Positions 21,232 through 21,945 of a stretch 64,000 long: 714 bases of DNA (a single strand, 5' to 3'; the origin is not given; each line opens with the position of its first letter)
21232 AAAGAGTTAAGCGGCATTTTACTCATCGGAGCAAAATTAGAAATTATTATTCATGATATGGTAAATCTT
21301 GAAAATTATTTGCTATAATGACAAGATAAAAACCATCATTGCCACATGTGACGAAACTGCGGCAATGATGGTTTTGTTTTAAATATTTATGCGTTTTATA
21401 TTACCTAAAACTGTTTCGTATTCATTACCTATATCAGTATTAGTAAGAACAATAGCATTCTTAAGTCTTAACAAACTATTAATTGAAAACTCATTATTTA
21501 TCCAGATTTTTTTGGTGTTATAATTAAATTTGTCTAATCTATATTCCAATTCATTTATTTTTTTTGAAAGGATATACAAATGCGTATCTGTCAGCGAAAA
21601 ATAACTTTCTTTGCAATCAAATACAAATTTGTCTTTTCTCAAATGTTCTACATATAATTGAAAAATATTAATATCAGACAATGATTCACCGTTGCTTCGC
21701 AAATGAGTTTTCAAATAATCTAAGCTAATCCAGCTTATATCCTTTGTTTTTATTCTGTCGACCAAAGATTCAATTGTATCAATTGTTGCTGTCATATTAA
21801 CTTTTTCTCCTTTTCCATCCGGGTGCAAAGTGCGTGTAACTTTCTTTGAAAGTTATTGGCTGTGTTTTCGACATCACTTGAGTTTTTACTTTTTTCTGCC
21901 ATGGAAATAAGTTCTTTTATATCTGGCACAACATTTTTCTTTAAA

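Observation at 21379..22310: Orphan, extremely AT-rich, translationally coupled two-gene operon (single-TM protein plus 138-aa partner): best candidate for an undescribed defence/addiction module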

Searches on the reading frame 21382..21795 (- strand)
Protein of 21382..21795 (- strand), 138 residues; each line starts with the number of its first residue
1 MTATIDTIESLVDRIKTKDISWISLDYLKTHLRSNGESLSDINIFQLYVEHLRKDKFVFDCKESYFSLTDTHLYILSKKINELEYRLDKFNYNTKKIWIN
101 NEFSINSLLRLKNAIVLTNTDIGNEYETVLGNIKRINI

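Call 7: search_protein_families(library=pfam, max_evalue=1, proteins=[window:21382-21795:-])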
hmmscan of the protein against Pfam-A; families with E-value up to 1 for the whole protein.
seq(138 aa): 1 family
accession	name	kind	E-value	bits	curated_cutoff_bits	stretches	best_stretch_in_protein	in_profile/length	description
PF11790.14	Glyco_hydro_cc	-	0.012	15.6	21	1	55-107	125-175/237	Glycosyl hydrolase catalytic core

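Call 8: search_protein_families(library=padloc, max_evalue=1, proteins=[window:21382-21795:-])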
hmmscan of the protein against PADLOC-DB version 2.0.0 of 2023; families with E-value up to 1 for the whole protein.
seq(138 aa): 0 families

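Call 9: search_protein_families(library=phrogs, max_evalue=1, proteins=[window:21382-21795:-])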
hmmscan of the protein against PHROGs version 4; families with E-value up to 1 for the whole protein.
seq(138 aa): 3 families
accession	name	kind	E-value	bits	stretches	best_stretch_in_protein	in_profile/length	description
phrog_22236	-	unknown function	0.03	15.5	1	79-135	20-76/122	-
phrog_5962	-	unknown function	0.039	15.5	1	4-37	59-94/109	-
phrog_5553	-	unknown function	0.084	14.1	1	70-134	13-77/114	-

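Call 10: find_homologous_proteins(query=window:21382-21795:-, max_evalue=0.01)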
Query seq(138 aa) (138 aa): 3 proteins with E <= 0.01 among 18 candidates.
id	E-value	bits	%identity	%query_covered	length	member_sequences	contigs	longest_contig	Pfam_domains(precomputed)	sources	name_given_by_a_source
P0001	3.0e-82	291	100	100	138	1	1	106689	-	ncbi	-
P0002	5.3e-60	219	75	100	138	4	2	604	-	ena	-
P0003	7.1e-44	167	59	100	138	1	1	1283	-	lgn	-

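Call 14: find_encoding_contigs(protein=P0001, flank=10000, max_places=3)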
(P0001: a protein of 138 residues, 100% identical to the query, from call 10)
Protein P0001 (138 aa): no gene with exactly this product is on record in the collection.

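Call 18: find_related_loci(query=A1, collection=viral_contigs, flank=10000)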
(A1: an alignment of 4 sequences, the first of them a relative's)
Query A1 (138 aa) in viral_contigs; peptide patterns used: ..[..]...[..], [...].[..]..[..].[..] (x = any residue, [..] = any of these).
173 stretches matched a pattern, but none encodes a relative of the query by tblastn (E <= 1e-3).

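Call 20: find_related_loci(query=A1, collection=genome_contigs, flank=10000)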
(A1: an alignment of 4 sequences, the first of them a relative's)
Query A1 (138 aa) in genome_contigs; peptide patterns used: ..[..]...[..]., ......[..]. (x = any residue, [..] = any of these).
68 stretches matched a pattern, but none encodes a relative of the query by tblastn (E <= 1e-3).

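Call 24: find_encoding_contigs(protein=P0003, flank=10000)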
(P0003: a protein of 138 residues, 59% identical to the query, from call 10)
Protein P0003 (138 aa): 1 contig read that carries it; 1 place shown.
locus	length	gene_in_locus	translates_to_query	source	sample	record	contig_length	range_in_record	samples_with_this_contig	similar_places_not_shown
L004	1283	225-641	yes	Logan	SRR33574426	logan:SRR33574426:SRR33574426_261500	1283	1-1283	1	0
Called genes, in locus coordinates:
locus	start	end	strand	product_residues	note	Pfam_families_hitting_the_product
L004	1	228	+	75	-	?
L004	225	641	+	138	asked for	-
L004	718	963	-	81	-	-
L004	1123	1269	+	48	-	-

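Call 35: search_protein_families(library=ncbifam, max_evalue=1, proteins=[P0001])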
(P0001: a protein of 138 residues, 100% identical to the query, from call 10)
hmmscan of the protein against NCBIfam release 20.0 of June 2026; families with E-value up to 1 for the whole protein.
P0001 (138 aa): 1 family
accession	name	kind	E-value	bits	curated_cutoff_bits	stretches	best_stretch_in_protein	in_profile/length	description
NF007011.0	PRK09474.1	equivalog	0.035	12.9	291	1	22-129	138-239/396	maltose/maltodextrin ABC transporter substrate-binding protein MalE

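Call 48: predict_structure(alignment_id=A3)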
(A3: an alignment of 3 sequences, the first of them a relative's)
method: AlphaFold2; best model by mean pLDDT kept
length: 138 residues; sequences in the alignment: 3
mean_pLDDT: 50.0   pTM: 0.37
mean pLDDT of the five models: 50.0, 38.8, 37.3, 36.5, 35.7
residues with pLDDT >= 90: 0; 70-90: 0; 50-70: 73; < 50: 65
segments of 3 or more residues with pLDDT < 50: 1-23, 52-61, 80-84, 86-102, 119-123, 135-138
pLDDT, mean of each block of 10 residues (from residue 1): 38 44 56 61 59 45 55 54 44 33 56 55 52 47
secondary structure, 60 per line:
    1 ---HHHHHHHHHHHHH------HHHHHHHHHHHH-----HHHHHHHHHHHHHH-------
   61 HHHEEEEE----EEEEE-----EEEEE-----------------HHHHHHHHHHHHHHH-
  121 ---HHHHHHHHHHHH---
elements in order: H4-16 H23-34 H40-53 E64-68 E73-77 E83-87 H105-119 H124-135

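Call 50: search_protein_representatives(alignment_id=A3)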
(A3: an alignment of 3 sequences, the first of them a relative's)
Query: 3 sequences, 138 profile positions. Proteins with E-value up to 0.001 (for the whole library): 36; up to 1e-10: 20; up to 1e-30: 1. The best 36 are listed.
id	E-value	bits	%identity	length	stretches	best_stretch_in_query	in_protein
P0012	1.3e-46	174.2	-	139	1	5-138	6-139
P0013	3.5e-23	98.3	-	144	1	6-133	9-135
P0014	5.9e-21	91.1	-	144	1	7-134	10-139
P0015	2.8e-19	85.7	-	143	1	10-138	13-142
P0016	3.1e-19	85.5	-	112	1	48-131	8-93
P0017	6.5e-18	81.3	-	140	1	8-133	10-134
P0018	7.7e-18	81.0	-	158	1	5-133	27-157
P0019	1.6e-17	80.0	-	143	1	10-134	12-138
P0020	1.7e-17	79.9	-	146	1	7-133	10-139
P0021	2.2e-16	76.3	-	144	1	3-133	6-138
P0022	5.6e-16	75.0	-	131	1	9-124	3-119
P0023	9.6e-16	74.2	-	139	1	6-124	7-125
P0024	1.5e-15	73.6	-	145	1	6-133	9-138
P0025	8.4e-15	71.2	-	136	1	4-122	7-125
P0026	4.3e-14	68.9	-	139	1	7-117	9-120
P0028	1.9e-13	66.8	-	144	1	8-136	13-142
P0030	4.5e-12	62.4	-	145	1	10-137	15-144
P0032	1.1e-08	51.4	-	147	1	5-138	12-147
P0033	1.4e-08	51.1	-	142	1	3-120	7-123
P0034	3.9e-08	49.6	-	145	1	7-138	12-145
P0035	5.5e-08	49.1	-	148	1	3-135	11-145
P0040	5.8e-06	42.6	-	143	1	5-138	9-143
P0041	9.2e-06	41.9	-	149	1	8-137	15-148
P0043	5.6e-05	39.4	-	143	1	6-130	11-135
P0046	5.6e-04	36.1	-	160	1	10-128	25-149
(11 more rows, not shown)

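Call 53: find_encoding_contigs(protein=P0013, flank=6000, max_places=4)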
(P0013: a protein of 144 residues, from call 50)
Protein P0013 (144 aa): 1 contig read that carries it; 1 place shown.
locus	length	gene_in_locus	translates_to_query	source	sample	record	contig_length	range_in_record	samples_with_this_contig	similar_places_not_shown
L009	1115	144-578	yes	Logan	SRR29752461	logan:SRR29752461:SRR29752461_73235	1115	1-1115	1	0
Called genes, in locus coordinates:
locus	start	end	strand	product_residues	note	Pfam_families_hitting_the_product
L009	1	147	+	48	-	?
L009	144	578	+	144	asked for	-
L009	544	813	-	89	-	-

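Call 55: list_cluster_members(proteins=[P0012, P0014, P0015, P0017, P0018, P0019, P0020, P0021, P0022, P0024])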
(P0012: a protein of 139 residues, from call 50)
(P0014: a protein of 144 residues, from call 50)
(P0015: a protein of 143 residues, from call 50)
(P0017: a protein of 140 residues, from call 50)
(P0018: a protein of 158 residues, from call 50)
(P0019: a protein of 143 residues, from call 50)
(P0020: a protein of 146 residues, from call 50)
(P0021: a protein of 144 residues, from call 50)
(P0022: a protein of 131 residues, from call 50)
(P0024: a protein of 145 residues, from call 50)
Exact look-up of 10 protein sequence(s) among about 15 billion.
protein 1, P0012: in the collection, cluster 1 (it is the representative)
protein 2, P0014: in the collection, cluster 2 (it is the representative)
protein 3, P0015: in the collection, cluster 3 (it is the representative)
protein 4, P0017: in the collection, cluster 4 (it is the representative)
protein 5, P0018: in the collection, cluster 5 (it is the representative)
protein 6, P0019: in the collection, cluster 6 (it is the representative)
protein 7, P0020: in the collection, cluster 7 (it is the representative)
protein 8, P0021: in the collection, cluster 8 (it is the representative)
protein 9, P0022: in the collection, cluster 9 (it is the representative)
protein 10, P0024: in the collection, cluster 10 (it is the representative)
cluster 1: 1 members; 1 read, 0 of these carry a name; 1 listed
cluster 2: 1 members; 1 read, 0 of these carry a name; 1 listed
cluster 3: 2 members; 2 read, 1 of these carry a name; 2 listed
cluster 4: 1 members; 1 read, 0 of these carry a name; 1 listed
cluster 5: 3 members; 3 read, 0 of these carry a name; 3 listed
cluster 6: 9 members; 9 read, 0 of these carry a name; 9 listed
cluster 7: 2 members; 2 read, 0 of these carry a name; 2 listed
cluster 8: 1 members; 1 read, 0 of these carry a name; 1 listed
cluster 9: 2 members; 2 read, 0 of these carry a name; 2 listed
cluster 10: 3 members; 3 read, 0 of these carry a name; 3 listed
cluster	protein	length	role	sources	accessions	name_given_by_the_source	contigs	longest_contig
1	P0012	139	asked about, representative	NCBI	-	-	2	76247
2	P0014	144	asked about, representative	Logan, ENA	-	-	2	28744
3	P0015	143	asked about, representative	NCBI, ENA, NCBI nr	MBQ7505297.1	MAG: hypothetical protein IJT79_08290 [Ruminococcus sp.] | hypothetical protein [Ruminococcus sp.]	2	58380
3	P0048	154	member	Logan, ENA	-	-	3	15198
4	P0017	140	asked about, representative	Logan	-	-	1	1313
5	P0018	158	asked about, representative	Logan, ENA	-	-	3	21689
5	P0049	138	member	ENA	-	-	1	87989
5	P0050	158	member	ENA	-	-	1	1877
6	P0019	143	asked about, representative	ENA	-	-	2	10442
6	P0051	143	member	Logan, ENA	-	-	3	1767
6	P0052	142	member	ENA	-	-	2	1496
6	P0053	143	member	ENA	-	-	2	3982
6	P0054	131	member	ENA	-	-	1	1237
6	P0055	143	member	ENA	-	-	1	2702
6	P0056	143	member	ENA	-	-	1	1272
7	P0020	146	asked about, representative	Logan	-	-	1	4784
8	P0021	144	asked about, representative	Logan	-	-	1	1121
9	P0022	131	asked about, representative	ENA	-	-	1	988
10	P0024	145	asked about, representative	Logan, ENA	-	-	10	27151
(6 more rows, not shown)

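Call 57: find_encoding_contigs(protein=P0012, flank=10000, max_places=3)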
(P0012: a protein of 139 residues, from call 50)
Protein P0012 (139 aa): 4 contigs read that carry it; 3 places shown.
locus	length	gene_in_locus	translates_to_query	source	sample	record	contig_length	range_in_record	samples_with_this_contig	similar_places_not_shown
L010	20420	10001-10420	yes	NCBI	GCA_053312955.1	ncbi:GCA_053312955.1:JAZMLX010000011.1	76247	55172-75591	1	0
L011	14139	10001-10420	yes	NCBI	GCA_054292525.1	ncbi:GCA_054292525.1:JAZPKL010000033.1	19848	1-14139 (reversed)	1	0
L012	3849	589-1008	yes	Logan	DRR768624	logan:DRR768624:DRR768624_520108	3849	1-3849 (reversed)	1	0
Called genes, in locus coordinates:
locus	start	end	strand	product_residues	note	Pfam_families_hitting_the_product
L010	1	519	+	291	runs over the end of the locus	PF13353:Fer4_12 (weak), PF04055:Radical_SAM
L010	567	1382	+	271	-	PF10609:ParA, PF01656:CbiA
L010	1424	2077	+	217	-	PF00702:Hydrolase, PF12710:HAD, PF13419:HAD_2, PF13242:Hydrolase_like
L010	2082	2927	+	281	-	PF01263:Aldose_epim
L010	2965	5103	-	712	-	PF00912:Transgly, PF00905:Transpeptidase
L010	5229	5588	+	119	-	-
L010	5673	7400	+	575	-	PF00664:ABC_membrane, PF00005:ABC_tran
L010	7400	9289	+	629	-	PF00664:ABC_membrane, PF02463:SMC_N (faint), PF00005:ABC_tran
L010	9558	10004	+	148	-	-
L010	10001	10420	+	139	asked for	-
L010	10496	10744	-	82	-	-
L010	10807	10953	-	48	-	-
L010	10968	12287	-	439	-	PF01580:FtsK_SpoIIIE, PF01935:DUF87 (weak), PF12846:AAA_10 (faint)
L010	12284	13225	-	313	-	PF02407:Viral_Rep, PF00910:RNA_helicase (faint)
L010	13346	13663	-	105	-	-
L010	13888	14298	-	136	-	PF13443:HTH_26 (weak)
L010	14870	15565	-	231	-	-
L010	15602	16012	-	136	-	PF20234:DUF6591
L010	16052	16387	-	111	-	-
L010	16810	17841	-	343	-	PF14253:AbiH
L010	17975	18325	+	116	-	PF13560:HTH_31, PF01381:HTH_3, PF12844:HTH_19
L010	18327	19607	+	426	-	-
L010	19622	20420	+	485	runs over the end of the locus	?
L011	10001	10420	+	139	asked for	-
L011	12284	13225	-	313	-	PF02407:Viral_Rep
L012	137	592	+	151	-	-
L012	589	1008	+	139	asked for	-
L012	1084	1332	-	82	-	-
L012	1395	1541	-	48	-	-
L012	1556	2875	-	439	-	PF01580:FtsK_SpoIIIE, PF01935:DUF87 (weak), PF12846:AAA_10 (faint)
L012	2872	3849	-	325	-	?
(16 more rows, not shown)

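Call 58: find_encoding_contigs(protein=P0015, flank=10000, max_places=3)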
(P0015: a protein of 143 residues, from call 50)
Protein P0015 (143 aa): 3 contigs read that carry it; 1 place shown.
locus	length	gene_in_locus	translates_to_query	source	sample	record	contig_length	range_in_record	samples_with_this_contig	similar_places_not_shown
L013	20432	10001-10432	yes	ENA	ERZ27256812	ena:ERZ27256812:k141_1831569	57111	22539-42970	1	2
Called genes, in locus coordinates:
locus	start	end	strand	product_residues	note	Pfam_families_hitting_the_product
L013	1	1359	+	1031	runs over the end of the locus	PF10145:PhageMin_Tail (weak)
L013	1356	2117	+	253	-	-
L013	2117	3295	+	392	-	-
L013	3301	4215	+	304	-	-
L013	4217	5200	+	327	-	PF13306:LRR_5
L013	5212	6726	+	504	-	PF13306:LRR_5, PF13855:LRR_8 (faint)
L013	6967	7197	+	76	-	-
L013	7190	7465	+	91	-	-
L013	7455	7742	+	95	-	-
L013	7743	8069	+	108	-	-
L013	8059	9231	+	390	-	PF08291:Peptidase_M15_3, PF00959:Phage_lysozyme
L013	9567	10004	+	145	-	-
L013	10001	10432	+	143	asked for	-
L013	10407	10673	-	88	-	-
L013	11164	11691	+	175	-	-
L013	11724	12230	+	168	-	-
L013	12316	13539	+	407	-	PF21910:GH85_C (faint), PF00041:fn3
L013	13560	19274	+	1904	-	PF13306:LRR_5, PF13855:LRR_8 (faint), PF13306:LRR_5, PF00092:VWA (weak), PF13519:VWA_2 (weak), PF17802:SpaA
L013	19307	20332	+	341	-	PF13306:LRR_5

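Call 62: find_related_loci(query=A6, collection=viral_contigs, flank=8000)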
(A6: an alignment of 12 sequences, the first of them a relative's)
Query A6 (143 aa) in viral_contigs; peptide patterns used: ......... (x = any residue, [..] = any of these).
22 stretches matched a pattern, but none encodes a relative of the query by tblastn (E <= 1e-3).

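Call 70: list_cluster_members(proteins=[P0028, P0030, P0032, P0033, P0034, P0035, P0040, P0041, P0043, P0046])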
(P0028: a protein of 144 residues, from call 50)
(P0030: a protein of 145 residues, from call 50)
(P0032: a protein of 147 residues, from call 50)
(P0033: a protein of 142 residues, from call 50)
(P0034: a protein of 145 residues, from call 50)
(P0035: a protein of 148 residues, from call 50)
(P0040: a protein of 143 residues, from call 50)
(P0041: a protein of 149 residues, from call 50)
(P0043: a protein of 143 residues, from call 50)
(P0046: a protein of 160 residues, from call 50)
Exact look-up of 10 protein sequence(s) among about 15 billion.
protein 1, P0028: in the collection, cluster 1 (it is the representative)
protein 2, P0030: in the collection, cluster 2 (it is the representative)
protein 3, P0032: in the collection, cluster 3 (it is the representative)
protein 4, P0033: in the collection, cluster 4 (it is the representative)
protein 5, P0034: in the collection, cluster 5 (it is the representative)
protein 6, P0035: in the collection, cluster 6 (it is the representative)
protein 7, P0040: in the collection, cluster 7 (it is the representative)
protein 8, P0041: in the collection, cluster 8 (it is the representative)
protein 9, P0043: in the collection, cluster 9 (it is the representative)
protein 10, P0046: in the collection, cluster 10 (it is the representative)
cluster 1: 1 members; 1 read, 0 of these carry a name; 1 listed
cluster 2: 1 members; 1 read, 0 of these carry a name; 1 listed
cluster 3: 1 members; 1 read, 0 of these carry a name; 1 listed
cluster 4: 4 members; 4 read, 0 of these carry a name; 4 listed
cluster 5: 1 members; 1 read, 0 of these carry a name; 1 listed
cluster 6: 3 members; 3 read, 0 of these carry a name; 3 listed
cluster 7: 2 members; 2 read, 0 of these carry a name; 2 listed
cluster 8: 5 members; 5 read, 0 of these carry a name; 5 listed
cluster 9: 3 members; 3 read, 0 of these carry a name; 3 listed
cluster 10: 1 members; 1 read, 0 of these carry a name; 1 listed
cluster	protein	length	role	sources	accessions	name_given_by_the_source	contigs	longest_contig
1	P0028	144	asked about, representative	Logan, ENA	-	-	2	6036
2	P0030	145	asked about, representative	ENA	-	-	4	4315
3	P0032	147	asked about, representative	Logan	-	-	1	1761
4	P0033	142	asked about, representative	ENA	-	-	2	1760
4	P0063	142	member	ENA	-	-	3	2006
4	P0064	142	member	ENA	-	-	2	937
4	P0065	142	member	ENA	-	-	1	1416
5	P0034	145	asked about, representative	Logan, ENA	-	-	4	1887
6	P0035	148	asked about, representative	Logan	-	-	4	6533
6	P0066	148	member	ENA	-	-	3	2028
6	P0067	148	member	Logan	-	-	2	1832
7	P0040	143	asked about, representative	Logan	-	-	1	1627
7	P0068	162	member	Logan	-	-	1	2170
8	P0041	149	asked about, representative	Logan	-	-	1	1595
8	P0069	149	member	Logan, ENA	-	-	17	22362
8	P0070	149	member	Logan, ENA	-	-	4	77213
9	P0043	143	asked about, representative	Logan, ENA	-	-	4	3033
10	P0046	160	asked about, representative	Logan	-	-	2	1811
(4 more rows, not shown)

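Call 71: search_solved_structures(query=A5, max_evalue=10)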
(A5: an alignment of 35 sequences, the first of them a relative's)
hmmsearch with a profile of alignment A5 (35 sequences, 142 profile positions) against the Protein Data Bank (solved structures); distinct sequences matched with E-value up to 10: 2.
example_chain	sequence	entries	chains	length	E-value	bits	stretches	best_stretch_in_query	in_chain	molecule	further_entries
6b25_A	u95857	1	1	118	0.2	14.5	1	48-81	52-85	SH3 and cysteine-rich domain-containing protein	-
36ht_B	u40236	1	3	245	0.2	14.5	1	26-87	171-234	Retron-Kva2 WH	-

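Call 72: find_encoding_contigs(protein=P0070, flank=10000, max_places=4)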
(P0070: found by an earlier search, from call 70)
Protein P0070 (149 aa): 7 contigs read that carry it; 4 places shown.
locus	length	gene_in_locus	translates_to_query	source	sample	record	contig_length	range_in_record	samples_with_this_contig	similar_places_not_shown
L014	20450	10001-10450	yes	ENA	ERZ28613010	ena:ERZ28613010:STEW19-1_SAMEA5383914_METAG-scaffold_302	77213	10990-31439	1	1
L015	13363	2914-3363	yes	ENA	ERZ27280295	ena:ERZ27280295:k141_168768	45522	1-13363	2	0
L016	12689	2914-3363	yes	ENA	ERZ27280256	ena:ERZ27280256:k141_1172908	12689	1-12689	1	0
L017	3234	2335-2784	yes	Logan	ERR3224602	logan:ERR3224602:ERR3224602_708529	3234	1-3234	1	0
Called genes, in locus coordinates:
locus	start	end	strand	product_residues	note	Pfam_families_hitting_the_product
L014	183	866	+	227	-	PF05257:CHAP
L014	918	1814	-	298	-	-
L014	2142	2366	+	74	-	-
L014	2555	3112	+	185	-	PF04542:Sigma70_r2, PF07638:Sigma70_ECF (weak), PF08281:Sigma70_r4_2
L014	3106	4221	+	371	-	-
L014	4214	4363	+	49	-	-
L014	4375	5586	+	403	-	-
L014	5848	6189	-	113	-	PF13560:HTH_31 (weak), PF12844:HTH_19 (weak), PF01381:HTH_3, PF13443:HTH_26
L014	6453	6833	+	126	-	PF08769:Spo0A_C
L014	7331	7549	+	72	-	-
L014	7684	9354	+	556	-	PF00239:Resolvase, PF07508:Recombinase, PF13408:Zn_ribbon_recom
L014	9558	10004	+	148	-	-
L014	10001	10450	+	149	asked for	-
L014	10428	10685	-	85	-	-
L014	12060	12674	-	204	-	PF08798:CRISPR_assoc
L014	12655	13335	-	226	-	PF09704:Cas_Cas5d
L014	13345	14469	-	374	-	PF09344:Cas_CT1975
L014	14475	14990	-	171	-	PF09485:CRISPR_Cse2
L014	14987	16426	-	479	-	PF09481:CRISPR_Cse1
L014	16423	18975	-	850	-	PF18019:Cas3_HD, PF00270:DEAD, PF00271:Helicase_C (weak), PF22590:Cas3-like_C_2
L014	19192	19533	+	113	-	PF01909:NTP_transf_2, PF18765:Polbeta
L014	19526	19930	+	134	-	PF05168:HEPN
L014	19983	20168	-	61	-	PF20648:DUF6809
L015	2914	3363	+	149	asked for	-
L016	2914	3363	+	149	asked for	-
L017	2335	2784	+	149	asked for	-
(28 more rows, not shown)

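Call 73: find_encoding_contigs(protein=P0049, flank=10000, max_places=3)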
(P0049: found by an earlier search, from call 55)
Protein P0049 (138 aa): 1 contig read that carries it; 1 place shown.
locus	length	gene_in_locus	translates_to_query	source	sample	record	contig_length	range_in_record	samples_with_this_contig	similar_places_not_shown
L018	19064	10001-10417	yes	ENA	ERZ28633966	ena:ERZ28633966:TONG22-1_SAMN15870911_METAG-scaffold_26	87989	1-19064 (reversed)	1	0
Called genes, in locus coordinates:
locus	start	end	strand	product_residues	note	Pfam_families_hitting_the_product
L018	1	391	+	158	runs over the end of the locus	PF03449:GreA_GreB_N, PF01272:GreA_GreB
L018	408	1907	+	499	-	PF01336:tRNA_anti-codon, PF00152:tRNA-synt_2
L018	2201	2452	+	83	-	PF08765:Mor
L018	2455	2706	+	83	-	-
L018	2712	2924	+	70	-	-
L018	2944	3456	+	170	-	PF06803:DUF1232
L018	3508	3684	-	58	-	PF12728:HTH_17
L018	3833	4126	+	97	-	PF06124:DUF960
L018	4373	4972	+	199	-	PF00239:Resolvase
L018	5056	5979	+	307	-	-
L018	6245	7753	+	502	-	PF19263:DUF5906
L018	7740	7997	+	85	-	-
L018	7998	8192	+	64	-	PF09035:Tn916-Xis, PF12728:HTH_17 (weak)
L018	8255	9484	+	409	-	PF02920:Integrase_DNA, PF14659:Phage_int_SAM_3 (weak), PF00589:Phage_integrase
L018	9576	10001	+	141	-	-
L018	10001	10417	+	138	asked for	-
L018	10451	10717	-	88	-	-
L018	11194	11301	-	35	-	-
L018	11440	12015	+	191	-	-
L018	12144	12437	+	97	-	-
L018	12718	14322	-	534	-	PF00239:Resolvase, PF07508:Recombinase, PF13408:Zn_ribbon_recom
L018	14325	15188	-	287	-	PF07508:Recombinase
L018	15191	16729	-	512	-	PF00239:Resolvase, PF07508:Recombinase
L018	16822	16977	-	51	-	-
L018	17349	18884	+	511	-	PF19553:DUF6076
